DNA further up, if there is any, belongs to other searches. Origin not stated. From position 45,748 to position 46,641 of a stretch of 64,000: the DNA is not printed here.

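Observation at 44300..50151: Four-gene operon linking a PSP1/RicT-like protein, an orphan ActD-like/ActE-like cytochrome pair, and a giant secreted Reg_prop propeller protein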

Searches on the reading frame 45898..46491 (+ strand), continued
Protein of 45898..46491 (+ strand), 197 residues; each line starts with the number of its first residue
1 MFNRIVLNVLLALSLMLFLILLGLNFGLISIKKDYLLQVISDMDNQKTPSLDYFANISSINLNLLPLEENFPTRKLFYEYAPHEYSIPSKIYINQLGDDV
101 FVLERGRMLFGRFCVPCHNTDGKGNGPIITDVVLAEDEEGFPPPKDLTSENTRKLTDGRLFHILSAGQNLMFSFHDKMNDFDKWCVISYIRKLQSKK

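Call 38: find_homologous_proteins(query=L012:2009-3238:+, max_evalue=1e-30)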
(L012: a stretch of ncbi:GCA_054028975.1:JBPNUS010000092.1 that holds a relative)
Query L012:2009-3238:+ (409 aa): 5443 proteins with E <= 1e-30 among 8000 candidates; the best 120 are listed.
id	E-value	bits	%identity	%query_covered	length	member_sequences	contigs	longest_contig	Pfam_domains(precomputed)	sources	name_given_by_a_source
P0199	1.3e-261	886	100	100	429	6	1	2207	PF03916.20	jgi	jgi:molybdopterin-containing oxidoreductase family membrane subunit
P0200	4.1e-206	703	78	100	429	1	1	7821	PF03916.20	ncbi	-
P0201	4.2e-183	627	68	100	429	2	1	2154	PF03916.20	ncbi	-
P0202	7.2e-176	604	68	100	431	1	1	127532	PF03916.20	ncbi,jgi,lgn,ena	-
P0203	9.5e-176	603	67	100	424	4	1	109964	PF03916.20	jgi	-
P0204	5.0e-156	538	64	92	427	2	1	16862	PF03916.20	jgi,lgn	-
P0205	5.7e-147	508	57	98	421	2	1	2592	PF03916.20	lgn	-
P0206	5.8e-147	508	57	97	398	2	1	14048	PF03916.20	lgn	-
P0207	8.2e-131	455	52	98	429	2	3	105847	PF03916.20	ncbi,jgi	jgi:Ni/Fe-hydrogenase subunit HybB-like protein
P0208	2.1e-130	454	53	99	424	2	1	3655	PF03916.20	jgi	jgi:molybdopterin-containing oxidoreductase family membrane subunit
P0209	1.1e-128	448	52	94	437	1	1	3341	PF03916.20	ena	-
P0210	1.7e-114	401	50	98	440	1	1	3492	PF03916.20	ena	-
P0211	4.2e-112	394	49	98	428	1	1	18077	PF03916.20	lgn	-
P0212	1.3e-111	392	46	99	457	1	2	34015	PF03916.20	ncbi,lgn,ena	-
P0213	3.4e-111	391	48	99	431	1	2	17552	PF03916.20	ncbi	-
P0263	1.0e-101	359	45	98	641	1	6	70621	PF11821.14,PF03916.20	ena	-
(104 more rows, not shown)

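Call 45: find_encoding_contigs(protein=P0207, flank=10000, max_places=2)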
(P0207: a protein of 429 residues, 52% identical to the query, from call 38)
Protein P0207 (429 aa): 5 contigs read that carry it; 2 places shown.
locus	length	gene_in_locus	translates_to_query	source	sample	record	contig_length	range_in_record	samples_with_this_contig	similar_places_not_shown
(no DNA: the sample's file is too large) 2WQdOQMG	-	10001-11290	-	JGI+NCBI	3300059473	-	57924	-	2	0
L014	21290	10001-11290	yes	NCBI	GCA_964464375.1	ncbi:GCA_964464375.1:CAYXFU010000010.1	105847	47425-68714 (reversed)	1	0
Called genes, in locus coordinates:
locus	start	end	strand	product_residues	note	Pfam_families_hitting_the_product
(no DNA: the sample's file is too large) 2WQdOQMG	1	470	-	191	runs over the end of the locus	-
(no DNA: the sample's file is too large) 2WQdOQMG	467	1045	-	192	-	PF14378:PAP2_3 (faint), PF01569:PAP2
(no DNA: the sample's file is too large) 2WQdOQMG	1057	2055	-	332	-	PF10604:Polyketide_cyc2, PF06445:GyrI-like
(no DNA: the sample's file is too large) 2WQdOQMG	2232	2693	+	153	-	PF00692:dUTPase, PF22769:DCD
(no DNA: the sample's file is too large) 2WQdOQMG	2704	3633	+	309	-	PF00551:Formyl_trans_N, PF02911:Formyl_trans_C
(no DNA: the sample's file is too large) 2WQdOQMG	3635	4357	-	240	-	PF03193:RsgA_GTPase (weak), PF02463:SMC_N (weak), PF00005:ABC_tran, PF13304:AAA_21 (faint)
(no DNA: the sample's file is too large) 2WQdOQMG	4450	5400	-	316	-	-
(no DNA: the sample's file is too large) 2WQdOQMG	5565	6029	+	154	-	-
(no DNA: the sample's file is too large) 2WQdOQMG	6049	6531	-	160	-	PF13581:HATPase_c_2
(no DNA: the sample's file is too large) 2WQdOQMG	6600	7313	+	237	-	PF02085:Cytochrom_CIII (faint), PF14537:Cytochrom_c3_2 (faint), PF14522:Cytochrome_C7 (weak)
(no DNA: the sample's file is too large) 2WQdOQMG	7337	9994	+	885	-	PF12837:Fer4_6 (faint), PF13237:Fer4_10 (faint), PF12838:Fer4_7 (weak), PF13183:Fer4_8 (faint), PF13247:Fer4_11 (weak), PF12838:Fer4_7 (weak)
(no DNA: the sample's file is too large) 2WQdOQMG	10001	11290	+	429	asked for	PF03916:NrfD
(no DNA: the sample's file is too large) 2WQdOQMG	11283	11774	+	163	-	PF11821:ActD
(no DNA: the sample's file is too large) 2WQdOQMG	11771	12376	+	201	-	PF00034:Cytochrom_C (weak), PF13442:Cytochrome_CBB3 (weak)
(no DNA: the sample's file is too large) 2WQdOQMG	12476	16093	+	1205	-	PF07494:Reg_prop (faint), PF23748:Beta-prop_LRRK2 (faint), PF19408:PKD_6 (faint), PF18962:Por_Secre_tail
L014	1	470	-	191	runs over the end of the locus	-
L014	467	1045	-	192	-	PF14378:PAP2_3 (faint), PF01569:PAP2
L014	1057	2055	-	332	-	PF10604:Polyketide_cyc2, PF06445:GyrI-like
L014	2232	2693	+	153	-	PF00692:dUTPase, PF22769:DCD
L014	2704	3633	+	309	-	PF00551:Formyl_trans_N, PF02911:Formyl_trans_C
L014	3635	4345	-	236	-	PF03193:RsgA_GTPase (weak), PF02463:SMC_N (weak), PF00005:ABC_tran, PF13304:AAA_21 (faint)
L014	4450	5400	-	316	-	-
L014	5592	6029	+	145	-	-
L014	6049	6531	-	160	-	PF13581:HATPase_c_2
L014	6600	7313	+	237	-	PF02085:Cytochrom_CIII (faint), PF14537:Cytochrom_c3_2 (faint), PF14522:Cytochrome_C7 (weak)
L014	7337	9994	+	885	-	PF12837:Fer4_6 (faint), PF13237:Fer4_10 (faint), PF12838:Fer4_7 (weak), PF13183:Fer4_8 (faint), PF13247:Fer4_11 (weak), PF12838:Fer4_7 (weak)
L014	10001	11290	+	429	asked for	PF03916:NrfD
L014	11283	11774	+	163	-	PF11821:ActD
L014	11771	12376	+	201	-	PF00034:Cytochrom_C (weak), PF13442:Cytochrome_CBB3 (weak)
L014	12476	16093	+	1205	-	PF07494:Reg_prop (faint), PF23748:Beta-prop_LRRK2 (faint), PF19408:PKD_6 (faint), PF18962:Por_Secre_tail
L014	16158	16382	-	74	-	PF09723:Zn_ribbon_8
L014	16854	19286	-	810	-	PF21180:TOP6A-Spo11_Toprim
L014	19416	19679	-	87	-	-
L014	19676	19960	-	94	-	-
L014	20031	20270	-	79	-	-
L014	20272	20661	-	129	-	-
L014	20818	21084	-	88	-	-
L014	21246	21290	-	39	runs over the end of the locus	-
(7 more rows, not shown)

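Call 46: find_encoding_contigs(protein=P0206, flank=10000, max_places=1)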
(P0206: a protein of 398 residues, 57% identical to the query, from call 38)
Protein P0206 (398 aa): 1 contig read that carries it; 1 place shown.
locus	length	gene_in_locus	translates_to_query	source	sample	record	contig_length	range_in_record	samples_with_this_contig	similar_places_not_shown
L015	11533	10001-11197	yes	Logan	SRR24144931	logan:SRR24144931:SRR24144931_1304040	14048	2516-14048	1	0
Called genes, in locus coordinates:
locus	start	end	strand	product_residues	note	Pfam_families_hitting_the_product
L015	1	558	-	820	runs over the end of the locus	PF00122:E1-E2_ATPase, PF00702:Hydrolase, PF08282:Hydrolase_3 (weak)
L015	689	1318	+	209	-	PF02660:G3P_acyltransf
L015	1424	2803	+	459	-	PF03448:MgtE_N, PF00571:CBS, PF01769:MgtE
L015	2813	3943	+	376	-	PF01262:AlaDh_PNT_C (weak), PF03435:Sacchrp_dh_NADP, PF16653:Sacchrp_dh_C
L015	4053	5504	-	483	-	PF02347:GDC-P, PF21478:GcvP2_C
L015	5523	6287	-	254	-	PF22935:RM44_endonuclase (faint), PF14622:Ribonucleas_3_3, PF00636:Ribonuclease_3, PF22892:DSRM_MRPL44 (weak), PF00035:dsrm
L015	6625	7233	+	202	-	PF02085:Cytochrom_CIII (faint), PF22113:Mtrc-MtrF_II-IV_dom (faint), PF14537:Cytochrom_c3_2 (faint), PF14522:Cytochrome_C7 (weak)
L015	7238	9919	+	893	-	PF25160:LdpA_Fe-S-bd (faint), PF00037:Fer4 (faint), PF12837:Fer4_6 (faint), PF12838:Fer4_7 (weak), PF13247:Fer4_11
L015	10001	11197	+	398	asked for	PF03916:NrfD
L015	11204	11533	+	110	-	?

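Call 53: find_related_loci(query=A2, collection=metagenome_contigs, flank=10000)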
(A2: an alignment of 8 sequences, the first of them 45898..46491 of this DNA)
Query A2 (197 aa) in metagenome_contigs; peptide patterns used: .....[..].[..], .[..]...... (x = any residue, [..] = any of these).
315 stretches matched a pattern; 20 encode a relative of the query (tblastn E <= 1e-3); 20 distinct loci.
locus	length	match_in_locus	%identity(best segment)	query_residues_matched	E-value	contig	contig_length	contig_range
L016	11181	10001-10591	58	1-197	6e-82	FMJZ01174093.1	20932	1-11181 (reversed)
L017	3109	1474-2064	56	1-197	4e-74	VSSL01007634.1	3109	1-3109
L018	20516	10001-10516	60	27-196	6e-66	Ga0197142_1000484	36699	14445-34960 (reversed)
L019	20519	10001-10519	57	27-197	1e-62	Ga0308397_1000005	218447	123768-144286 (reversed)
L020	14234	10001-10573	48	10-197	4e-54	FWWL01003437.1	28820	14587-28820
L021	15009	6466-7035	48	11-197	1e-53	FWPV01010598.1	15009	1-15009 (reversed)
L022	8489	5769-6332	45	9-196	9e-48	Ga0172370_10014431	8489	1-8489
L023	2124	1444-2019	47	10-197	6e-44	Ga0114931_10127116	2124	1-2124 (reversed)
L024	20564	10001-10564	42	9-194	2e-42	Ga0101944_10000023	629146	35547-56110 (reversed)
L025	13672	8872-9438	41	9-195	1e-41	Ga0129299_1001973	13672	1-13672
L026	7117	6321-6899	38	1-191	2e-39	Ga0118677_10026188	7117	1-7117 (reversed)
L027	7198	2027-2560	38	16-194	1e-36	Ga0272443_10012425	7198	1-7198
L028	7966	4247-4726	41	37-196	6e-36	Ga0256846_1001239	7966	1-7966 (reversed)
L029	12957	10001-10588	37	11-197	6e-34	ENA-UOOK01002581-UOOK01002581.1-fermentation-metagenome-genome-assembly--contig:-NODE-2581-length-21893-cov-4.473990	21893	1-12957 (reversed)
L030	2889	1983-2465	41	37-196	2e-33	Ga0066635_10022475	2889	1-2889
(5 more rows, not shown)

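Call 61: search_protein_families(library=pfam, proteins=[L024:14495-15430:+, L024:15442-16131:+, L024:16225-17931:+, L024:3178-4545:+, L024:1320-2696:-, L024:19607-20564:+, L026:3406-5652:+, L028:4755-5777:-, L024:18494-19423:-, L024:17926-18492:-], max_evalue=0.001)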
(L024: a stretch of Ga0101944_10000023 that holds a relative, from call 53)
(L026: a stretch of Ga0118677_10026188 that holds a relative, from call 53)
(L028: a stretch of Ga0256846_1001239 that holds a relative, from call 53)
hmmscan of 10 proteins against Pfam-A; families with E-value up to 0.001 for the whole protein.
L024:14495-15430:+ (311 aa): 4 families
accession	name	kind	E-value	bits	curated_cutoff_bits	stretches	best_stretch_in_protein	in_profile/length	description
PF00561.26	Abhydrolase_1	-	7e-10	39.4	25.8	1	26-137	1-114/245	alpha/beta hydrolase fold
PF12697.13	Abhydrolase_6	-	3e-07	31.7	26.3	1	29-126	2-94/217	Alpha/beta hydrolase family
PF12146.15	Hydrolase_4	-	9.1e-05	22.3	27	1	53-127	33-111/239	Serine aminopeptidase, S33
PF00975.26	Thioesterase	-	0.00057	20.6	26.4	0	44-104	19-78/226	Thioesterase domain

L024:15442-16131:+ (229 aa): 1 family
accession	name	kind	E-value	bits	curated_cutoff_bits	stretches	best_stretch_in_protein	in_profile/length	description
PF02586.19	SRAP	-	2.1e-71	240.3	27.1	1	1-214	1-214/214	SOS response associated peptidase (SRAP)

L024:16225-17931:+ (568 aa): 3 families
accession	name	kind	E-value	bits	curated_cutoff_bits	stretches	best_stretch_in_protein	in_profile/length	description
PF00749.27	tRNA-synt_1c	-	7e-113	377.1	23.4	1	37-345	2-313/314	tRNA synthetases class I (E and Q), catalytic domain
PF03950.23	tRNA-synt_1c_C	-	1.4e-27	96.1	23.9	1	348-449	1-91/91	tRNA synthetases class I (E and Q), anti-codon binding domain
PF20974.2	tRNA-synt_1c_C2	-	8.1e-20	71.7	23.9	1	466-541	1-69/69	tRNA synthetases class I (E and Q), anti-codon binding domain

L024:3178-4545:+ (455 aa): 1 family
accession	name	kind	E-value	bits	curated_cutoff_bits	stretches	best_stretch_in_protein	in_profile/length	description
PF00202.27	Aminotran_3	-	1.5e-86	291.1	30.5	1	40-450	11-403/403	Aminotransferase class-III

L024:1320-2696:- (458 aa): 0 families

L024:19607-20564:+ (319 aa): 1 family
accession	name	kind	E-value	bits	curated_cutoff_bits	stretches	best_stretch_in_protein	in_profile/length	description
PF02554.20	CstA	-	3.1e-135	452.5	27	1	2-319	1-320/560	Carbon starvation protein CstA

L026:3406-5652:+ (748 aa): 0 families

L028:4755-5777:- (340 aa): 0 families

L024:18494-19423:- (309 aa): 0 families

L024:17926-18492:- (188 aa): 2 families
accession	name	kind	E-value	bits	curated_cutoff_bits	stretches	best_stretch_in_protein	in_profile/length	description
PF03602.21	Cons_hypoth95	-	1.8e-39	135.8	24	1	1-184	1-181/182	Conserved hypothetical protein 95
PF13847.12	Methyltransf_31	-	0.00066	19.8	27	1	43-158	3-113/145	Methyltransferase domain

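Call 67: find_encoding_contigs(protein=P0213, flank=10000, max_places=2)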
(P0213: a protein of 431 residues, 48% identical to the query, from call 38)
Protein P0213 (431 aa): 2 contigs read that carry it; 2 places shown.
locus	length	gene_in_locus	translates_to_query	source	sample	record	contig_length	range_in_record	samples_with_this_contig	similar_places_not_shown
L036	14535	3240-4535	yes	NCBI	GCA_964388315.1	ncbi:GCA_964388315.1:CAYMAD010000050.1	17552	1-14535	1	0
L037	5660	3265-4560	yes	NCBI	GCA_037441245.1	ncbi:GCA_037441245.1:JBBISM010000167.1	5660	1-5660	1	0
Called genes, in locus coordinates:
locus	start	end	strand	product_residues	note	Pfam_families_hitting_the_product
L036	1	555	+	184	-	?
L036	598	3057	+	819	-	-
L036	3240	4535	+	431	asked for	PF03916:NrfD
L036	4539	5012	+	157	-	PF11821:ActD (weak)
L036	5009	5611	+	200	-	PF00034:Cytochrom_C (weak), PF13442:Cytochrome_CBB3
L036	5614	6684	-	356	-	PF00480:ROK (faint), PF00871:Acetate_kinase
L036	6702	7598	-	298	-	PF01515:PTA_PTB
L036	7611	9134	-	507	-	PF00221:Lyase_aromatic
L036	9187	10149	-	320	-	PF00152:tRNA-synt_2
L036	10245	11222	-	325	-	PF01515:PTA_PTB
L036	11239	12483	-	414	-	PF00871:Acetate_kinase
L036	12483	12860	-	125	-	-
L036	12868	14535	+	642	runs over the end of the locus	PF02574:S-methyl_trans, PF02219:MTHFR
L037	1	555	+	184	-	?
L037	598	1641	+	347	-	-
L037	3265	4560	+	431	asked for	PF03916:NrfD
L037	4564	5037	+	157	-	PF11821:ActD (weak)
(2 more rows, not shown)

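Call 82: search_protein_families(library=pfam, proteins=[L014:12476-16093:+, L024:10752-14384:+, L009:10608-14201:+], max_evalue=1)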
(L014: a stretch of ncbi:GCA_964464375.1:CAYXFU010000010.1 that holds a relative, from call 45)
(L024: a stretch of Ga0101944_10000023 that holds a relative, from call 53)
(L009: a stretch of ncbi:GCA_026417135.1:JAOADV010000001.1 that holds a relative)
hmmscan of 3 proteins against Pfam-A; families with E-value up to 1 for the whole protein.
L014:12476-16093:+ (1205 aa): 6 families
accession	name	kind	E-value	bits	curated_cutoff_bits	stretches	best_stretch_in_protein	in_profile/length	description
PF07494.17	Reg_prop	-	3.5e-20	69.9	20.4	3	409-431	1-23/24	Two component regulator propeller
PF18962.6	Por_Secre_tail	-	6.7e-13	49.2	27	1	1129-1202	1-74/75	Secretion system C-terminal sorting domain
PF19408.5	PKD_6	-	1.9e-06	28.6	25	1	719-794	6-82/82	PKD-like domain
PF23748.1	Beta-prop_LRRK2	-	4.7e-06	26.3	26.9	1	491-520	267-296/359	LRRK2 beta propeller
PF21474.3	DNApolII_N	-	0.016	15.4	25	0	262-273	19-30/36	DNA polymerase II, N-terminal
PF00400.38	WD40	-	0.049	14.7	27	0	249-272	12-36/39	WD domain, G-beta repeat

L024:10752-14384:+ (1210 aa): 7 families
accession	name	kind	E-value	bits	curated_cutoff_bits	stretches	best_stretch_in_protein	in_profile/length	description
PF07494.17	Reg_prop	-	5.7e-26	87.7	20.4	3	122-144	2-24/24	Two component regulator propeller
PF18962.6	Por_Secre_tail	-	4.4e-08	33.7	27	1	1132-1208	1-75/75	Secretion system C-terminal sorting domain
PF24249.1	DUF7452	-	0.0016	19.1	28.2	1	151-252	8-112/118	Domain of unknown function (DUF7452)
PF23748.1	Beta-prop_LRRK2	-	0.0061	16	26.9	0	417-458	273-314/359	LRRK2 beta propeller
PF06832.18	BiPBP_C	-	0.0098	16.2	26.8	1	1071-1110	46-87/90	Penicillin-Binding Protein C-terminus Family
PF14030.11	DUF4245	-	0.067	13.6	30.1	0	737-785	51-100/165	Protein of unknown function (DUF4245)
PF11725.13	AvrE_T3Es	-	0.13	9.9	24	1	414-449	510-544/1513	AvrE-family Type-III effector proteins (T3Es)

L009:10608-14201:+ (1197 aa): 6 families
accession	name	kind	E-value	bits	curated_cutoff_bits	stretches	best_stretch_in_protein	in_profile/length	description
PF07494.17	Reg_prop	-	3e-14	51.8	20.4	3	413-434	1-23/24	Two component regulator propeller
PF18962.6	Por_Secre_tail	-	7.8e-08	32.9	27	1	1124-1195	2-75/75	Secretion system C-terminal sorting domain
PF08450.18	SGL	-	0.018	15.1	26.3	0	91-140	52-104/246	SMP-30/Gluconolactonase/LRE-like region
PF06832.18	BiPBP_C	-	0.1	12.9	26.8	1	1065-1103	46-87/90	Penicillin-Binding Protein C-terminus Family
PF24249.1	DUF7452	-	0.17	12.7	28.2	1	275-375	7-110/118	Domain of unknown function (DUF7452)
PF23748.1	Beta-prop_LRRK2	-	0.88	8.9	26.9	0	417-444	274-302/359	LRRK2 beta propeller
